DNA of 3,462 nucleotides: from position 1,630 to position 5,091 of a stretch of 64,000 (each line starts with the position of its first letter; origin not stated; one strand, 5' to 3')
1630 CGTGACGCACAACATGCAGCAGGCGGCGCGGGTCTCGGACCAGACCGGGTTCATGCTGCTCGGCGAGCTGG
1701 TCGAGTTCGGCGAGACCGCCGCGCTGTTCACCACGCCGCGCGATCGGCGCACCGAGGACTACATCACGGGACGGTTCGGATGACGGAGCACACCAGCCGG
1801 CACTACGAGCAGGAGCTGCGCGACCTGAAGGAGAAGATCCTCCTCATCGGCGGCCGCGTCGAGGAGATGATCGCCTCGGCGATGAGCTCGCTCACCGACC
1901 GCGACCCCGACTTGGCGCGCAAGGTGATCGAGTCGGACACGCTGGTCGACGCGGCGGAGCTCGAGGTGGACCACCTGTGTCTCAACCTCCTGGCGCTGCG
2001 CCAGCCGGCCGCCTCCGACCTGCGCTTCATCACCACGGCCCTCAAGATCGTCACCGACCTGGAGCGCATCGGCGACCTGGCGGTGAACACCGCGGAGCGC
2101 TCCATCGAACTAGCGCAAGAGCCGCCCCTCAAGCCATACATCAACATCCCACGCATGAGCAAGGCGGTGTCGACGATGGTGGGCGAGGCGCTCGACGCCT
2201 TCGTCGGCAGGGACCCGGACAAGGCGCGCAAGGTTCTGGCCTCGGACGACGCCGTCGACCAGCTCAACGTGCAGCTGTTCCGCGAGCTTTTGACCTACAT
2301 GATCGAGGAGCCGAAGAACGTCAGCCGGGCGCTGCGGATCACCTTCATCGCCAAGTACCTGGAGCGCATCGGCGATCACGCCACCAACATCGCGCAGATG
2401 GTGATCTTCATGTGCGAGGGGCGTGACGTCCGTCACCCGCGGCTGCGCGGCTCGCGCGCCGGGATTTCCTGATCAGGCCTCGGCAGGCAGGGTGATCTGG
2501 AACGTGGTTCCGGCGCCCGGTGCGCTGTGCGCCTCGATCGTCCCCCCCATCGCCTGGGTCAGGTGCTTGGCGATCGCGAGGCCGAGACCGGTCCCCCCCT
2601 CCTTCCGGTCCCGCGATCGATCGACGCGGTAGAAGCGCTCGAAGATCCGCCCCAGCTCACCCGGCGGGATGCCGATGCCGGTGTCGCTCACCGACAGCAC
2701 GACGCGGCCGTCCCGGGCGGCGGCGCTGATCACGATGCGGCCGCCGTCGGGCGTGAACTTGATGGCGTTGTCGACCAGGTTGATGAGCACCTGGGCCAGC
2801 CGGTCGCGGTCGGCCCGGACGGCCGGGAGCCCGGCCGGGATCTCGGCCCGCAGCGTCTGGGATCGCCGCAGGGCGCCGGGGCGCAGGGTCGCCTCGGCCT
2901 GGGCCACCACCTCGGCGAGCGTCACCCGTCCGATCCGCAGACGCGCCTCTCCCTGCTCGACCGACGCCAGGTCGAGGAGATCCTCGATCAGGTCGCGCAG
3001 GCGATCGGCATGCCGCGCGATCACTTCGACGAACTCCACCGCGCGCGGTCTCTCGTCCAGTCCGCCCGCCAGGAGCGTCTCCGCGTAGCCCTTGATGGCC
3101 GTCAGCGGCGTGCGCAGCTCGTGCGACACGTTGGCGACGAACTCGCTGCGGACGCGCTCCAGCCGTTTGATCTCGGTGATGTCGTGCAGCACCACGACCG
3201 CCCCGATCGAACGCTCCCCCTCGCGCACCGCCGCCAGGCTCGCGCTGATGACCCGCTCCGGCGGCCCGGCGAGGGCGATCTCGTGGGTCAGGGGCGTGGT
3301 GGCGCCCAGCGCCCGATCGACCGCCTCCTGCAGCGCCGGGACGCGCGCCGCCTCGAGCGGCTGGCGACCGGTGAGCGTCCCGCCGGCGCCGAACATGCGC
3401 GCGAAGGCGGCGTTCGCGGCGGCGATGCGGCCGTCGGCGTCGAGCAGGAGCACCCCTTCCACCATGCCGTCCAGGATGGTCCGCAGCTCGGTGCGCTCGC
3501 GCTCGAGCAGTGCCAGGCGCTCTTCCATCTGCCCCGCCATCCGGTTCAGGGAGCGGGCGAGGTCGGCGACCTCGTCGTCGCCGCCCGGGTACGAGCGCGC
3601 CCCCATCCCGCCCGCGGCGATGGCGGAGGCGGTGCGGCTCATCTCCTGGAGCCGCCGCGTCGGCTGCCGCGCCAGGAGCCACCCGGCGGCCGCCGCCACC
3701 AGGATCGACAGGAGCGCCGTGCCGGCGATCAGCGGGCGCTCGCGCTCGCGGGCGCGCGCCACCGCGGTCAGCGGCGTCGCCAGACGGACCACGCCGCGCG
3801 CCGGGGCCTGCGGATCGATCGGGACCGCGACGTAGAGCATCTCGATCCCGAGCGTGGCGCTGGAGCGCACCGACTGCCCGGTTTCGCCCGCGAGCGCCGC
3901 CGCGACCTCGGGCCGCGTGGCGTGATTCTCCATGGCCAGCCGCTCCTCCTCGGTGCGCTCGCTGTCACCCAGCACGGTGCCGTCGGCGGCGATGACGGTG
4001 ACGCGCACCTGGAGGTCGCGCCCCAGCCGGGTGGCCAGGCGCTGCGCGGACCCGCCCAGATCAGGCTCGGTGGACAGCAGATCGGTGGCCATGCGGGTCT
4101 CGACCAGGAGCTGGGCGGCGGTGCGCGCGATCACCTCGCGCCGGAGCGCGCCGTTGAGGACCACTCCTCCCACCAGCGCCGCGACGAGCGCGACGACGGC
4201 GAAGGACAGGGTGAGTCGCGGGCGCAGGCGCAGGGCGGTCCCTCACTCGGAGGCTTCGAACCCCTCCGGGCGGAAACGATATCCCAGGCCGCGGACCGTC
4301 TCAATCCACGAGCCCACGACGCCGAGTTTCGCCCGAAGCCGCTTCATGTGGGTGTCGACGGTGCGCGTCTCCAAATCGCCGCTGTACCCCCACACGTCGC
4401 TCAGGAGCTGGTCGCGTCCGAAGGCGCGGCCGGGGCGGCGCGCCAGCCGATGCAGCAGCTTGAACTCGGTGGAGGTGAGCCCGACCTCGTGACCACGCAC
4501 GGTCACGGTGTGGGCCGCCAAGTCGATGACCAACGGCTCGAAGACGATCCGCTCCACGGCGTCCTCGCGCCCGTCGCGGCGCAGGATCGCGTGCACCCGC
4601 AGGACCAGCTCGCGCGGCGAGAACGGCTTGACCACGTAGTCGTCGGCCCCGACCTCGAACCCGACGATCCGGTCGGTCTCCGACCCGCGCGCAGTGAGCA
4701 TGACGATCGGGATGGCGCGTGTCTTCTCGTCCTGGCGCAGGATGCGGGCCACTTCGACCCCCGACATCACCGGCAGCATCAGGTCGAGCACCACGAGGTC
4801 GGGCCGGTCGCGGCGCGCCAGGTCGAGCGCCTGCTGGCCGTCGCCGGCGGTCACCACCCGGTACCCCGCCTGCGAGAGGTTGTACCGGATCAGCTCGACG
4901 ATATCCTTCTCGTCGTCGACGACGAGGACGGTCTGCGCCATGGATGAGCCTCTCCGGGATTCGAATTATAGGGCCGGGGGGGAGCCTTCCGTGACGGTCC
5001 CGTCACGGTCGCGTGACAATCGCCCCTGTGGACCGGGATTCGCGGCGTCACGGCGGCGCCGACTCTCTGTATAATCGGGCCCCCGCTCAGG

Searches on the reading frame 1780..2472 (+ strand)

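Call 65: search_protein_families(library=pfam, proteins=[window:1780-2472:+], max_evalue=0.001)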
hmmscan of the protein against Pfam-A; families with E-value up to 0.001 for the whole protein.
window:1780-2472:+ (230 aa): 1 family
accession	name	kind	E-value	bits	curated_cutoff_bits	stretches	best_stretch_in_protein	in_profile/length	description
PF01895.24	PhoU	-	6.3e-50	167.9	23.5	2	123-207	1-88/89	PhoU domain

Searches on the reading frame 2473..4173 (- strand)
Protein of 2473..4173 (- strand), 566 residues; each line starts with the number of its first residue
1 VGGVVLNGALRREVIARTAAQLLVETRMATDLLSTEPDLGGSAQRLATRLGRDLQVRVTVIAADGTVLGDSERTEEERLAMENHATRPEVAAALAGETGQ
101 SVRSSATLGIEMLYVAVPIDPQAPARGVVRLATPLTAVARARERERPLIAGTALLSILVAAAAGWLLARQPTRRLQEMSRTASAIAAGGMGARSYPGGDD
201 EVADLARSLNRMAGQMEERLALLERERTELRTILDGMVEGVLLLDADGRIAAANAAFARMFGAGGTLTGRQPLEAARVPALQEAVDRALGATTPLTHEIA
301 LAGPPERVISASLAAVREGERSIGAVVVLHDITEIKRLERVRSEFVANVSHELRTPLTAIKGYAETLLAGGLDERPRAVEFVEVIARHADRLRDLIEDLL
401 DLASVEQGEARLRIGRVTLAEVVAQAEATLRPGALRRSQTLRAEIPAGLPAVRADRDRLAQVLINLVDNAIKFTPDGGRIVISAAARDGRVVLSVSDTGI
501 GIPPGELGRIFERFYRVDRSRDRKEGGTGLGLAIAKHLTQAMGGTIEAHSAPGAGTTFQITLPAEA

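Call 65: search_protein_families(library=pfam, proteins=[window:2473-4173:-], max_evalue=0.001)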
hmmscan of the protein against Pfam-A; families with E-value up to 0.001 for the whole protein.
window:2473-4173:- (566 aa): 9 families
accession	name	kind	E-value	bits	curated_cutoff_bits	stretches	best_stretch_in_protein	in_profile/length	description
PF02518.31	HATPase_c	-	9.9e-36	123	26.4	1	455-565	2-110/111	Histidine kinase-, DNA gyrase B-, and HSP90-like ATPase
PF00512.31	HisKA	-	1.3e-22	80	26.9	1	342-408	2-66/66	His Kinase A (phospho-acceptor) domain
PF08448.16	PAS_4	-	1.7e-10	41.5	23.1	1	234-335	1-108/110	PAS fold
PF00672.30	HAMP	-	1.6e-08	35.2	25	1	167-217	2-52/53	HAMP domain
PF00989.32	PAS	-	3e-07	30.9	22.6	1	229-332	2-113/113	PAS fold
PF13188.13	PAS_8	-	7.6e-07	29.3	21.8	1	230-268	3-43/65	PAS domain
PF16736.11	sCache_like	-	9.7e-07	29.6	27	1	25-134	14-117/117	Single Cache-like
PF12860.13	PAS_7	-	0.00013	22.6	27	0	234-268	1-35/115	PAS fold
PF13426.13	PAS_9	-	0.00082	20.1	27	0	239-334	2-103/103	PAS domain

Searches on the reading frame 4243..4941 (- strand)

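Call 65: search_protein_families(library=pfam, proteins=[window:4243-4941:-], max_evalue=0.001)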
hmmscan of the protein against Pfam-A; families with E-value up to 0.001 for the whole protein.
window:4243-4941:- (232 aa): 3 families
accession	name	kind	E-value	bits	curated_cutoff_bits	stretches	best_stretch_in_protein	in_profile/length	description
PF00072.30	Response_reg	-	1.5e-30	106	30.2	1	5-116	1-110/111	Response regulator receiver domain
PF00486.34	Trans_reg_C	-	3.6e-25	88.3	26.2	1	150-223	1-77/77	Transcriptional regulatory protein, C terminal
PF20161.5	VpsR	-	0.00064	19.9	23.7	0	3-112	11-116/121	VpsR domain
